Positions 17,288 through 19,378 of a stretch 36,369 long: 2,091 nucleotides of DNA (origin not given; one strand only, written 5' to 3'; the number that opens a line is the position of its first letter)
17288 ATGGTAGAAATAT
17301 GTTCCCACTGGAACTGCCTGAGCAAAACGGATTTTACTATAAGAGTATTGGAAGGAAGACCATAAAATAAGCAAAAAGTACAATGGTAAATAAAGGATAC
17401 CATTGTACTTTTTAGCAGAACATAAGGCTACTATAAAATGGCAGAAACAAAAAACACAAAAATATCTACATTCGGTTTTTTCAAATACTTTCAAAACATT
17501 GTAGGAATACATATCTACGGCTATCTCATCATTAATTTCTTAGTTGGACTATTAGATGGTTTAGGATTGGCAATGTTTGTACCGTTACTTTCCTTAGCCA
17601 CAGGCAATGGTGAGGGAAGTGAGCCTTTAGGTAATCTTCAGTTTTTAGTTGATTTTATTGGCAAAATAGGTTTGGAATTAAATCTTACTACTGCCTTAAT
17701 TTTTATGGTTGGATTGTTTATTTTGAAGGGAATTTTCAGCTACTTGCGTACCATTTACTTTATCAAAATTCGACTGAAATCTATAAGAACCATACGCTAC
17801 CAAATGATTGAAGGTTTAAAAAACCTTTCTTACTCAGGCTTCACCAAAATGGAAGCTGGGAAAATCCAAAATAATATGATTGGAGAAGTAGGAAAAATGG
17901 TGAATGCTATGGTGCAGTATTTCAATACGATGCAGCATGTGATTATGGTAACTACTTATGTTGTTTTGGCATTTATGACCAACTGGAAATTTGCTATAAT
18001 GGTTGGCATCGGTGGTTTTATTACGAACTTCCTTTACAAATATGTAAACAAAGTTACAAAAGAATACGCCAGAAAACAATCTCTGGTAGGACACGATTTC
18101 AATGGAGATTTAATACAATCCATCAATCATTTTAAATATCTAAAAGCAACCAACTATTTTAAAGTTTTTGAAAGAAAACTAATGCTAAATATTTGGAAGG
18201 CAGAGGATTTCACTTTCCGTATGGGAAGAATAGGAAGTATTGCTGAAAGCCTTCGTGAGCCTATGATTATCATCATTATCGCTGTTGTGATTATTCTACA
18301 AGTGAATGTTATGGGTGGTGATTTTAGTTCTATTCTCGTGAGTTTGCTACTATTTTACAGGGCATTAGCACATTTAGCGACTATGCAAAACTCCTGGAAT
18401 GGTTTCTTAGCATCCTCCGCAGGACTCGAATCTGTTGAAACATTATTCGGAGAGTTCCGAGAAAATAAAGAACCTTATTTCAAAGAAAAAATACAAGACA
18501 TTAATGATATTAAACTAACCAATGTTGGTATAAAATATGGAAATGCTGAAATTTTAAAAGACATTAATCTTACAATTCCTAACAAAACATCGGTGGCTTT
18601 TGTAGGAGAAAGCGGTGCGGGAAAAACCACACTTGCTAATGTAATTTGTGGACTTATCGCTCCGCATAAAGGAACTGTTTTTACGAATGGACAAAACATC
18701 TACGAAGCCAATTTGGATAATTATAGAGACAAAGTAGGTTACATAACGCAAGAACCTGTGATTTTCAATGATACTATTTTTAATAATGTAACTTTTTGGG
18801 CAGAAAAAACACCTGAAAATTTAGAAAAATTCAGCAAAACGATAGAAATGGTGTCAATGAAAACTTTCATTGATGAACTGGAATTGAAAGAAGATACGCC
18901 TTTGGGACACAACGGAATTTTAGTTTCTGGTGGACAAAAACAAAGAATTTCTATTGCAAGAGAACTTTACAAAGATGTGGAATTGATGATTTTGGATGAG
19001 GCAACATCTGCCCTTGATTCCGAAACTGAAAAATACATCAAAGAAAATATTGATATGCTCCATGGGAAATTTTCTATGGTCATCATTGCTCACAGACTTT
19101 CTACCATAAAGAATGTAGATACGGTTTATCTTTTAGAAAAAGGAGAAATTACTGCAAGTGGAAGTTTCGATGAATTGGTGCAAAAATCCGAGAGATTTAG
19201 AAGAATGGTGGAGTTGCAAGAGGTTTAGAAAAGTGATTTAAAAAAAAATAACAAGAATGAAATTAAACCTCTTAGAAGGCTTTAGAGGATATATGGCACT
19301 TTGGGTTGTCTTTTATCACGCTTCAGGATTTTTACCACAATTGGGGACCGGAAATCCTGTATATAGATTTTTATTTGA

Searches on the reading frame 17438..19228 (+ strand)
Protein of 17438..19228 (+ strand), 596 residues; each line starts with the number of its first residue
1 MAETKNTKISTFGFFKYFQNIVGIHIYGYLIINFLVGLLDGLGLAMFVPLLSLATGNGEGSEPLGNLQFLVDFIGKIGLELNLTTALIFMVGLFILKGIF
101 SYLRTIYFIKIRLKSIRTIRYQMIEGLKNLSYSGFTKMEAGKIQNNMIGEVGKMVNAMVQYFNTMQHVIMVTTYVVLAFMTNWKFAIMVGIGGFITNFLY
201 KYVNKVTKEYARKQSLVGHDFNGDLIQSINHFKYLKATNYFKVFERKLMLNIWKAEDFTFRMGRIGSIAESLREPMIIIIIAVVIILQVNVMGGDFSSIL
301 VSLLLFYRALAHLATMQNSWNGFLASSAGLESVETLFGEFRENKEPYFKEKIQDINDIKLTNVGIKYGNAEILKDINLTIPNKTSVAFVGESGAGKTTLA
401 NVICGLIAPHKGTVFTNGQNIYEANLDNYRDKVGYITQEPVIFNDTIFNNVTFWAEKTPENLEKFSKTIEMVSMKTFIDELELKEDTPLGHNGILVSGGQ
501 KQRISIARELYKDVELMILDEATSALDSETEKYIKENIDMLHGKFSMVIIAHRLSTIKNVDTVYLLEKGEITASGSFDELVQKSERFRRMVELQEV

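Call 45: find_homologous_proteins(query=window:17438-19228:+, max_evalue=1e-100)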
Query window:17438-19228:+ (596 aa): 2474 proteins with E <= 1e-100 among 8000 candidates; the best 120 are listed.
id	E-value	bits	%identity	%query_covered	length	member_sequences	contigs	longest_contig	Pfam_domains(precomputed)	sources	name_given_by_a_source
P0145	0.0e+0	1305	100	100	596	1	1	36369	PF00005.34,PF00664.29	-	-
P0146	2.4e-286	969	73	99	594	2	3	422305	PF00005.34,PF03193.23,PF02463.26,PF00664.29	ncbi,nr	ncbi:ABC transporter ATP-binding protein [Riemerella anatipestifer]|nr:ABC transporter ATP-binding p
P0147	2.6e-277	939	71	99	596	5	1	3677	PF00005.34,PF02463.26,PF00664.29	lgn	-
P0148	6.4e-275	931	71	98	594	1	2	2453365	PF00005.34,PF02463.26,PF00664.29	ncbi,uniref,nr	ncbi:ABC transporter ATP-binding protein [Vaginella massiliensis]|uniref:ABC transporter ATP-binding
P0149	4.4e-271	919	68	100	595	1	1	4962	PF00005.34,PF02463.26,PF00664.29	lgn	-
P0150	6.3e-270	915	68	99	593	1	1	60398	PF00005.34,PF02463.26,PF00664.29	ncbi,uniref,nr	ncbi:ABC transporter ATP-binding protein [Riemerella anatipestifer]|uniref:ABC transporter ATP-bindi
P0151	7.7e-270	914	69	99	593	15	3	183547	PF00005.34,PF02463.26,PF00664.29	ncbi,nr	ncbi:ABC transporter ATP-binding protein [Riemerella anatipestifer]|nr:ABC transporter ATP-binding p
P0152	8.7e-270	914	68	99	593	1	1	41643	PF00005.34,PF02463.26,PF00664.29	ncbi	-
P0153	2.0e-269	913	68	99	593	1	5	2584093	PF00005.34,PF02463.26,PF00664.29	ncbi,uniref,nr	ncbi:ABC transporter ATP-binding protein/permease [Riemerella anatipestifer]|uniref:ABC transporter 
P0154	2.8e-269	913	69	100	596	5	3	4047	PF00005.34,PF02463.26,PF00664.29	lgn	-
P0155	5.3e-266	902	68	100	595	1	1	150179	PF00005.34,PF03193.23,PF00664.29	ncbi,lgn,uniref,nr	ncbi:ABC transporter ATP-binding protein [Riemerella columbina]|uniref:ABC transporter ATP-binding p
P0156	1.7e-263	894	68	99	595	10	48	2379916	PF00005.34,PF02463.26,PF00664.29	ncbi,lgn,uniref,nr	ncbi:ABC transporter ATP-binding protein [Riemerella anatipestifer]|uniref:ABC-type multidrug transp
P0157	1.7e-262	890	68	99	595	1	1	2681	PF00005.34,PF00664.29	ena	-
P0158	5.1e-262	889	67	99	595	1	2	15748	PF00005.34,PF00664.29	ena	-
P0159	1.5e-261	887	67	99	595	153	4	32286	PF00005.34,PF00664.29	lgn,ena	-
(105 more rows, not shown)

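Call 46: find_encoding_contigs(protein=P0146, flank=10000, max_places=10)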
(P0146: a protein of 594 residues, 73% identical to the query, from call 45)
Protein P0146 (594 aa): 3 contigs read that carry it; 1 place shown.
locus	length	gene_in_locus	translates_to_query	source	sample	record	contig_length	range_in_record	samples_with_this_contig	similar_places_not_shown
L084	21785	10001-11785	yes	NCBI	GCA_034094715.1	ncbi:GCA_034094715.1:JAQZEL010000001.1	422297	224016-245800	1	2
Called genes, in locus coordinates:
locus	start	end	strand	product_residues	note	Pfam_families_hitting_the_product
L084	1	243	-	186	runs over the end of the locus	PF20448:DUF6705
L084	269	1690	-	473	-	-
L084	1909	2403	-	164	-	-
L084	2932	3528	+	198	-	PF00081:Sod_Fe_N, PF02777:Sod_Fe_C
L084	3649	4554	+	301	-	PF01029:NusB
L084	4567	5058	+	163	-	PF07610:DUF1573, PF22544:HYDIN_VesB_CFA65-like_Ig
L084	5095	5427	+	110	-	PF02699:YajC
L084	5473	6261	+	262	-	PF06738:ThrE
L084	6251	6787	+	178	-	PF12821:ThrE_2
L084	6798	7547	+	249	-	PF00106:adh_short, PF01370:Epimerase (faint), PF08659:KR, PF23441:SDR (weak), PF13460:NAD_binding_10 (weak), PF13561:adh_short_C2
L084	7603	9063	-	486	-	PF00133:tRNA-synt_1 (faint), PF01406:tRNA-synt_1e, PF09190:DALR_2 (faint)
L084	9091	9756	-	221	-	PF01227:GTP_cyclohydroI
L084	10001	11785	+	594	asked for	PF00664:ABC_membrane, PF03193:RsgA_GTPase (weak), PF00005:ABC_tran, PF02463:SMC_N (weak)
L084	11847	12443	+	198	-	PF25084:LbH_EIF2B (faint), PF25087:GMPPB_C (faint), PF00132:Hexapep, PF14602:Hexapep_2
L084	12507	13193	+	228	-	PF01370:Epimerase, PF04321:RmlD_sub_bind (weak)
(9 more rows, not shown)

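Call 47: find_encoding_contigs(protein=P0156, flank=10000, max_places=10)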
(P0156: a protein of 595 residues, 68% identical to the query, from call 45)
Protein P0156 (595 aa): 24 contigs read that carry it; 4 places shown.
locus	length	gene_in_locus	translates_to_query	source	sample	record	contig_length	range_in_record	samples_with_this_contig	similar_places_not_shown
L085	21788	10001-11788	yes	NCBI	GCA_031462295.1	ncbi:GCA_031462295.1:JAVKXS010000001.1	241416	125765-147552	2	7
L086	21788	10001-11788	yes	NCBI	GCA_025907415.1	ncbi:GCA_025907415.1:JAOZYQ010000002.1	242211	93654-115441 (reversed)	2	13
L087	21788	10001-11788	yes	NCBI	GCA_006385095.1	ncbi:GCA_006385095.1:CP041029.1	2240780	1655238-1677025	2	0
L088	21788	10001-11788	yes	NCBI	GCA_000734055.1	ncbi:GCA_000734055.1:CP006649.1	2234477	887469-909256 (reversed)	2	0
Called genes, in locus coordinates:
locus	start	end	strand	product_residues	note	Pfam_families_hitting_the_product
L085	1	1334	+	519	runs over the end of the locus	PF00884:Sulfatase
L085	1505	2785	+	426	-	PF00438:S-AdoMet_synt_N, PF02772:S-AdoMet_synt_M, PF02773:S-AdoMet_synt_C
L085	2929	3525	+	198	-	PF00081:Sod_Fe_N, PF02777:Sod_Fe_C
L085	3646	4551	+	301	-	PF01029:NusB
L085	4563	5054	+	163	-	PF07610:DUF1573, PF22544:HYDIN_VesB_CFA65-like_Ig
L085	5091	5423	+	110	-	PF02699:YajC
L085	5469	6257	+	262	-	PF06738:ThrE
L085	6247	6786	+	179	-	PF12821:ThrE_2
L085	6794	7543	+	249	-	PF00106:adh_short, PF01370:Epimerase (faint), PF08659:KR, PF23441:SDR (weak), PF13460:NAD_binding_10 (weak), PF13561:adh_short_C2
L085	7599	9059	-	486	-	PF00133:tRNA-synt_1 (faint), PF01406:tRNA-synt_1e, PF09334:tRNA-synt_1g (faint), PF09190:DALR_2 (faint)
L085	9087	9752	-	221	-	PF01227:GTP_cyclohydroI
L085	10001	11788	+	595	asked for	PF00664:ABC_membrane, PF02463:SMC_N (faint), PF00005:ABC_tran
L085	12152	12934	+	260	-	-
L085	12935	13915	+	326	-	-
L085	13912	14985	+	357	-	PF01757:Acyl_transf_3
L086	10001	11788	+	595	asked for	PF00664:ABC_membrane, PF02463:SMC_N (faint), PF00005:ABC_tran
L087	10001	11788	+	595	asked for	PF00664:ABC_membrane, PF02463:SMC_N (faint), PF00005:ABC_tran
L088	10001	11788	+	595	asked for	PF00664:ABC_membrane, PF02463:SMC_N (faint), PF00005:ABC_tran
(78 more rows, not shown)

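Call 52: find_encoding_contigs(protein=P0159, flank=10000, max_places=10)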
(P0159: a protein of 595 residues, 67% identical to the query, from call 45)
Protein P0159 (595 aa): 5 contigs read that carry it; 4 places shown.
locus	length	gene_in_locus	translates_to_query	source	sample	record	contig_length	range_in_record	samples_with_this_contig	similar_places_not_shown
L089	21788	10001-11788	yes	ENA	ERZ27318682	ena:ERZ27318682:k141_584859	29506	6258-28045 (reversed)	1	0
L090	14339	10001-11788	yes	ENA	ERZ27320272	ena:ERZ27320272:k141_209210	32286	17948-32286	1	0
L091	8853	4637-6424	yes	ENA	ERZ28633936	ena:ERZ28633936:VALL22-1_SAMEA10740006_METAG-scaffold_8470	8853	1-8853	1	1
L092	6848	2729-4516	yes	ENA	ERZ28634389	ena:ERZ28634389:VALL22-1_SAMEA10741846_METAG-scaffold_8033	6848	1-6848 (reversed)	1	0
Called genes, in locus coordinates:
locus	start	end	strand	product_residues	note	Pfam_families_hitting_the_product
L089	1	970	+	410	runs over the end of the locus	-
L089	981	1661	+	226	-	PF00753:Lactamase_B, PF13483:Lactamase_B_3, PF23023:Anti-Pycsar_Apyc1 (faint), PF12706:Lactamase_B_2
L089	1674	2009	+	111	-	PF04020:Phage_holin_4_2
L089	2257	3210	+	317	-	PF00535:Glycos_transf_2, PF10111:Glyco_tranf_2_2 (weak)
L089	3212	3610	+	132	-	-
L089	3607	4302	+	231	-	PF10988:DUF2807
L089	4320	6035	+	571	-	PF02878:PGM_PMM_I, PF02879:PGM_PMM_II, PF02880:PGM_PMM_III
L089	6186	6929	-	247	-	PF26696:PTL_trimer (weak)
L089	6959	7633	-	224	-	PF26696:PTL_trimer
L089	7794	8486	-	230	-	-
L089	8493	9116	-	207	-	-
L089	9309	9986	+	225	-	PF13847:Methyltransf_31, PF02390:Methyltransf_4, PF13649:Methyltransf_25 (weak)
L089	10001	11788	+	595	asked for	PF00664:ABC_membrane, PF00005:ABC_tran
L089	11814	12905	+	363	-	PF13692:Glyco_trans_1_4, PF00534:Glycos_transf_1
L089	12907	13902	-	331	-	PF00535:Glycos_transf_2, PF10111:Glyco_tranf_2_2, PF13506:Glyco_transf_21 (weak), PF13641:Glyco_tranf_2_3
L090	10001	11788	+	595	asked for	PF00664:ABC_membrane, PF00005:ABC_tran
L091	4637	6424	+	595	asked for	PF00664:ABC_membrane, PF00005:ABC_tran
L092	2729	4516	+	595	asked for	PF00664:ABC_membrane, PF00005:ABC_tran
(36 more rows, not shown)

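Call 55: search_protein_families(library=ncbifam, proteins=[window:17438-19228:+], max_evalue=0.00001)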
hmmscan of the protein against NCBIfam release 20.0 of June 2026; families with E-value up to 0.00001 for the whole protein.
window:17438-19228:+ (596 aa): 186 families (the best 25 are shown)
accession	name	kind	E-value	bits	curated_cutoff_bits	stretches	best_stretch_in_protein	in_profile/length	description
TIGR02203.1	MsbA_lipidA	equivalog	1.1e-83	281.7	602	1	85-593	56-568/572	lipid A export permease/ATP-binding protein MsbA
NF045513.1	HepA_fam_ABC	equivalog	1.5e-82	278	725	1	15-594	29-609/610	heterocyst formation ABC transporter subunit HepA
NF050066.1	LPSTprtrPglK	equivalog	1.5e-67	228.3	1000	1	26-569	17-558/558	BC-type lipopolysaccharide transporter PglK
TIGR02204.1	MsbA_rel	hypoth_equivalog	8e-64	216.3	780.4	1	82-594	56-575/576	ABC transporter, permease/ATP-binding protein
NF008381.0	PRK11176.1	equivalog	4.6e-62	210.2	867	1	75-594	57-579/582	lipid A ABC transporter ATP-binding protein/permease MsbA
TIGR02857.1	CydD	equivalog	5.5e-62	210.4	435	1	82-564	42-527/529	thiol reductant ABC exporter subunit CydD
TIGR03796.1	NHLM_micro_ABC1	equivalog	8.6e-62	209.3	853.3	1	83-591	193-709/710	NHLP family bacteriocin export ABC transporter peptidase/permease/ATPase subunit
NF010178.0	PRK13657.1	equivalog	8.3e-59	199.5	733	1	133-593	105-569/588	glucan ABC transporter ATP-binding protein/ permease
TIGR03797.1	NHLM_micro_ABC2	equivalog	2.4e-58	198.2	709.4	1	83-594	175-685/686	NHLP bacteriocin export ABC transporter permease/ATPase subunit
TIGR01846.1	type_I_sec_HlyB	subfamily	7e-56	189.9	725.55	1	89-594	184-692/694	type I secretion system permease/ATPase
NF008056.1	PRK10790.1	equivalog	9.2e-55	186.2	746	1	58-596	38-577/584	SmdB family multidrug efflux ABC transporter permease/ATP-binding protein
NF008379.0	PRK11174.1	equivalog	1.7e-54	185.5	684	1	306-592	300-582/588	heme ABC transporter permease/ATP-binding protein CydD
TIGR03375.1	type_I_sec_LssB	subfamily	8.2e-54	183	693.1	1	172-585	284-693/696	type I secretion system permease/ATPase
TIGR00958.1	3a01208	subfamily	1.2e-53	182.5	874.6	1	82-591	199-711/711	antigen peptide transporter 2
TIGR01193.1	bacteriocin_ABC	subfamily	1.6e-53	182.3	523.85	1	82-591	194-706/708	peptide cleavage/export ABC transporter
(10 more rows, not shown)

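Call 73: find_encoding_contigs(protein=P0148, flank=10000, max_places=4)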
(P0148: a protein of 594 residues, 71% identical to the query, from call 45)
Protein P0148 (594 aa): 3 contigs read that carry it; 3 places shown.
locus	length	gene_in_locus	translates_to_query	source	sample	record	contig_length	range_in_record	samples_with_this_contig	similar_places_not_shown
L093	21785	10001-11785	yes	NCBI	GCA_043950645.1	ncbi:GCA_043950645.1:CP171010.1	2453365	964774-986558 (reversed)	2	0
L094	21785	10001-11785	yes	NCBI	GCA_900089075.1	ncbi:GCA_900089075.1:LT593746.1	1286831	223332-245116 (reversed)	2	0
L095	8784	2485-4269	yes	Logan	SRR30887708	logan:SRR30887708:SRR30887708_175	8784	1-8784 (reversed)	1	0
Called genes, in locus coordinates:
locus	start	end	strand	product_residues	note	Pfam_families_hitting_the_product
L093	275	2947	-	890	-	PF13620:CarboxypepD_reg (weak), PF13715:CarbopepD_reg_2 (faint), PF14905:OMP_b-brl_3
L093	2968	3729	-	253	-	PF22252:PNGase_F-II_N (weak), PF09697:Porph_ging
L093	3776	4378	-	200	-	PF00857:Isochorismatase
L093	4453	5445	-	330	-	PF00535:Glycos_transf_2, PF13641:Glyco_tranf_2_3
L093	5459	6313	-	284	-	PF03279:Lip_A_acyltrans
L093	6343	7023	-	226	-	PF00849:PseudoU_synth_2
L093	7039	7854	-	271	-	PF02548:Pantoate_transf, PF13714:PEP_mutase (weak)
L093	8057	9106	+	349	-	PF01073:3Beta_HSD, PF01370:Epimerase, PF02719:Polysacc_synt_2, PF04321:RmlD_sub_bind, PF07993:NAD_binding_4, PF16363:GDP_Man_Dehyd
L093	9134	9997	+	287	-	PF00483:NTP_transferase, PF12804:NTP_transf_3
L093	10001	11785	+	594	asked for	PF00664:ABC_membrane, PF02463:SMC_N (faint), PF00005:ABC_tran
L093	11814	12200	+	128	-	-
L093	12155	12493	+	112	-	PF02350:Epimerase_2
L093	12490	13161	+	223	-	PF01370:Epimerase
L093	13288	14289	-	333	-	PF00535:Glycos_transf_2, PF10111:Glyco_tranf_2_2, PF13506:Glyco_transf_21 (weak), PF13641:Glyco_tranf_2_3 (weak)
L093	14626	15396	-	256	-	PF13578:Methyltransf_24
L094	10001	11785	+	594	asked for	PF00664:ABC_membrane, PF02463:SMC_N (faint), PF00005:ABC_tran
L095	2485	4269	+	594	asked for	PF00664:ABC_membrane, PF02463:SMC_N (faint), PF00005:ABC_tran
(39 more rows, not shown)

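Call 74: find_encoding_contigs(protein=P0155, flank=10000, max_places=4)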
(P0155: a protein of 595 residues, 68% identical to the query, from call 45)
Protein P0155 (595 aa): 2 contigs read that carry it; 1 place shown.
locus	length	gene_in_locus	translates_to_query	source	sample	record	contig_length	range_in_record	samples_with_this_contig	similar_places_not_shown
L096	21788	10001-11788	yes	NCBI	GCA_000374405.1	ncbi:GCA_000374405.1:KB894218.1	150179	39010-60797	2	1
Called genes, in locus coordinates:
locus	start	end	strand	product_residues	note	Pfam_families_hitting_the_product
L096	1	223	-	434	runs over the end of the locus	PF03553:Na_H_antiporter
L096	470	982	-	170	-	-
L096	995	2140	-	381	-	-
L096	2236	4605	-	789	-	PF00593:TonB_dep_Rec_b-barrel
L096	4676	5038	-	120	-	-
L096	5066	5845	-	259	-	PF09697:Porph_ging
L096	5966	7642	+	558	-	PF02776:TPP_enzyme_N, PF16582:TPP_enzyme_M_2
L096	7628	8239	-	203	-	PF01063:Aminotran_4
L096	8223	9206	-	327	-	PF00425:Chorismate_bind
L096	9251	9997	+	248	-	-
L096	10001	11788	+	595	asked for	PF00664:ABC_membrane, PF03193:RsgA_GTPase (faint), PF00005:ABC_tran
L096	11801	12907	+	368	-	PF13450:NAD_binding_8, PF01593:Amino_oxidase, PF03275:GLF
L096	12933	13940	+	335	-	-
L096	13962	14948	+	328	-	PF00535:Glycos_transf_2, PF13641:Glyco_tranf_2_3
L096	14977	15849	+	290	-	PF05704:Caps_synth (weak)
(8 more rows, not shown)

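Call 99: find_encoding_contigs(protein=P0153, flank=10000, max_places=10)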
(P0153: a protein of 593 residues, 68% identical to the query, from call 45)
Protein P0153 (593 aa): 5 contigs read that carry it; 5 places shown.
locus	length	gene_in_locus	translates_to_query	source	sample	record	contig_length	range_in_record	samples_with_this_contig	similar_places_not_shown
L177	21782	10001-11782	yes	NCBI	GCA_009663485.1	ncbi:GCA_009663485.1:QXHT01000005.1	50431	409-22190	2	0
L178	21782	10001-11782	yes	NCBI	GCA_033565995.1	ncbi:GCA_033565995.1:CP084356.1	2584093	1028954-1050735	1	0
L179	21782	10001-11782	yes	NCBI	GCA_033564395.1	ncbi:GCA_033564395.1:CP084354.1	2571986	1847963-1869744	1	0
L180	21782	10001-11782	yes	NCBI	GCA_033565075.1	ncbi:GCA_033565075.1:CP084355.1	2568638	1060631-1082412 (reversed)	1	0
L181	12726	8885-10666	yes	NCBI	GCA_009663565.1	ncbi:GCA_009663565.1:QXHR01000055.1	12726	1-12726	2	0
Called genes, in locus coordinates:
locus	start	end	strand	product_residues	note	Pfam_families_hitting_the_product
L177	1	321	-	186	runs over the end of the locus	PF20448:DUF6705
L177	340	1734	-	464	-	-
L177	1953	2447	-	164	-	-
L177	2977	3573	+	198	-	PF00081:Sod_Fe_N, PF02777:Sod_Fe_C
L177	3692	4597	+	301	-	PF01029:NusB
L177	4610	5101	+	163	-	PF07610:DUF1573, PF22544:HYDIN_VesB_CFA65-like_Ig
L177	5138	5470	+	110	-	PF02699:YajC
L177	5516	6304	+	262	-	PF06738:ThrE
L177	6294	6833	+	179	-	PF12821:ThrE_2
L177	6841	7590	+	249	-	PF00106:adh_short, PF08659:KR, PF23441:SDR (weak), PF13460:NAD_binding_10 (weak), PF13561:adh_short_C2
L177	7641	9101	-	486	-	PF00133:tRNA-synt_1 (faint), PF01406:tRNA-synt_1e, PF09334:tRNA-synt_1g (faint), PF09190:DALR_2 (weak)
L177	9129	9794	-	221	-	PF01227:GTP_cyclohydroI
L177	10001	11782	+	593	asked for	PF00664:ABC_membrane, PF00005:ABC_tran, PF02463:SMC_N (weak)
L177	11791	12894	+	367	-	PF13450:NAD_binding_8, PF01593:Amino_oxidase (weak), PF03275:GLF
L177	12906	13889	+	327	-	PF00535:Glycos_transf_2, PF13641:Glyco_tranf_2_3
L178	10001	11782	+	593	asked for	PF00664:ABC_membrane, PF00005:ABC_tran, PF02463:SMC_N (weak)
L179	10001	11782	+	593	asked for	PF00664:ABC_membrane, PF00005:ABC_tran, PF02463:SMC_N (weak)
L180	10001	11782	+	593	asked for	PF00664:ABC_membrane, PF00005:ABC_tran, PF02463:SMC_N (weak)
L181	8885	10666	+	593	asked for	PF00664:ABC_membrane, PF00005:ABC_tran, PF02463:SMC_N (weak)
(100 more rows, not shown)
